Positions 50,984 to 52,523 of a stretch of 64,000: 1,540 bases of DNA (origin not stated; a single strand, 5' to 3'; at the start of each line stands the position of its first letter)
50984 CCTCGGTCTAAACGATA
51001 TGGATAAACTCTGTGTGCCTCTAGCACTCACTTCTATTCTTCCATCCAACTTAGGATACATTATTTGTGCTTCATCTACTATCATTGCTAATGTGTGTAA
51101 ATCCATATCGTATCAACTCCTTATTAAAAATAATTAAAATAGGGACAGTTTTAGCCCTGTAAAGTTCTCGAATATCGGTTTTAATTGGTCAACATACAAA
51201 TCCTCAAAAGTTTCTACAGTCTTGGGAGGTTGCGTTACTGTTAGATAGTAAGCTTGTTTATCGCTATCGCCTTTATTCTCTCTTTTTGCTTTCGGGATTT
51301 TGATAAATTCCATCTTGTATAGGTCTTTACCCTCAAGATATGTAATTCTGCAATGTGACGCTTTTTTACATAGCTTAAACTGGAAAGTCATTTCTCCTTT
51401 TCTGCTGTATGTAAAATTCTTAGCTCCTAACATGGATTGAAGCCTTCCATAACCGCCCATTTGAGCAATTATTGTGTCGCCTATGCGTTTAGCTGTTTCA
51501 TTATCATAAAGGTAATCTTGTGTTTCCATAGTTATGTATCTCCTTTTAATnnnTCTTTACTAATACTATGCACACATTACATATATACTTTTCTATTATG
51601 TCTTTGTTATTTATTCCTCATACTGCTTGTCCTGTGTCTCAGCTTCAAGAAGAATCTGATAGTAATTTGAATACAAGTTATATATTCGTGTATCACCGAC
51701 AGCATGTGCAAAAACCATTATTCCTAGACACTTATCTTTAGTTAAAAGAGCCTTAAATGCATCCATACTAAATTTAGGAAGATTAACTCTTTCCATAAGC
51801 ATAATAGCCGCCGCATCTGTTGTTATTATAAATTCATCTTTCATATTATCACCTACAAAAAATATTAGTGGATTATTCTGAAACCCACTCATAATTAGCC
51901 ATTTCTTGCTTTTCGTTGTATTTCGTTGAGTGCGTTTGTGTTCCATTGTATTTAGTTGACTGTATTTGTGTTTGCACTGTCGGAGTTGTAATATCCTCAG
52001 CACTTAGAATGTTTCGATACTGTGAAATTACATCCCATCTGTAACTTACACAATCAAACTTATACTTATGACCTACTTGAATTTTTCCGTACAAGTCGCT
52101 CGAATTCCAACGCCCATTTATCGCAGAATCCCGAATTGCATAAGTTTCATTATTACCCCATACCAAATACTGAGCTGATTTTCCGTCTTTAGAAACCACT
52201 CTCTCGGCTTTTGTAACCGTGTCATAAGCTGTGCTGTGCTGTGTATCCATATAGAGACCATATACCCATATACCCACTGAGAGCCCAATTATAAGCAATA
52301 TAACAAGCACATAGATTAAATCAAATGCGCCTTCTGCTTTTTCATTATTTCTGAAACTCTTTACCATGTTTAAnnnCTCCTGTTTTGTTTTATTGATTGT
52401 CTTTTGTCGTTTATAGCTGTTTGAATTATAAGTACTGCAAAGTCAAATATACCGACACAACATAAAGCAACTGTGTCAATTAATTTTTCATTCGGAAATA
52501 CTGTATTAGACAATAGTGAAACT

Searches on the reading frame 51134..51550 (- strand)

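Call 11: search_protein_families(library=pfam, proteins=[window:51134-51550:-], max_evalue=0.001)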
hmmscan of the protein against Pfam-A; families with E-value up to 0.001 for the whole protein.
window:51134-51550:- (138 aa): 0 families

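Call 86: search_protein_families(library=phrogs, proteins=[window:51134-51550:-], max_evalue=0.001)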
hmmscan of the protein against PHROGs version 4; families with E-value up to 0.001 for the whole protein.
window:51134-51550:- (138 aa): 1 family
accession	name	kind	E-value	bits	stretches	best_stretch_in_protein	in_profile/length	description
phrog_9437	-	unknown function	3.5e-17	63.8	1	23-137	3-98/98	-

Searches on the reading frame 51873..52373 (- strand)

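Call 11: search_protein_families(library=pfam, proteins=[window:51873-52373:-], max_evalue=0.001)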
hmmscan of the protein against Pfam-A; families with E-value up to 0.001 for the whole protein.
window:51873-52373:- (166 aa): 0 families

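Call 86: search_protein_families(library=phrogs, proteins=[window:51873-52373:-], max_evalue=0.001)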
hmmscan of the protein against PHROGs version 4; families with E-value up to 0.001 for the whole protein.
window:51873-52373:- (166 aa): 2 families
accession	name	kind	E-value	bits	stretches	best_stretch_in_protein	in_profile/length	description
phrog_301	-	other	2.4e-14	54.5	1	12-127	5-126/130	secreted protein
phrog_6641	-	other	3.3e-09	37.5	1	25-125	23-124/127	secreted protein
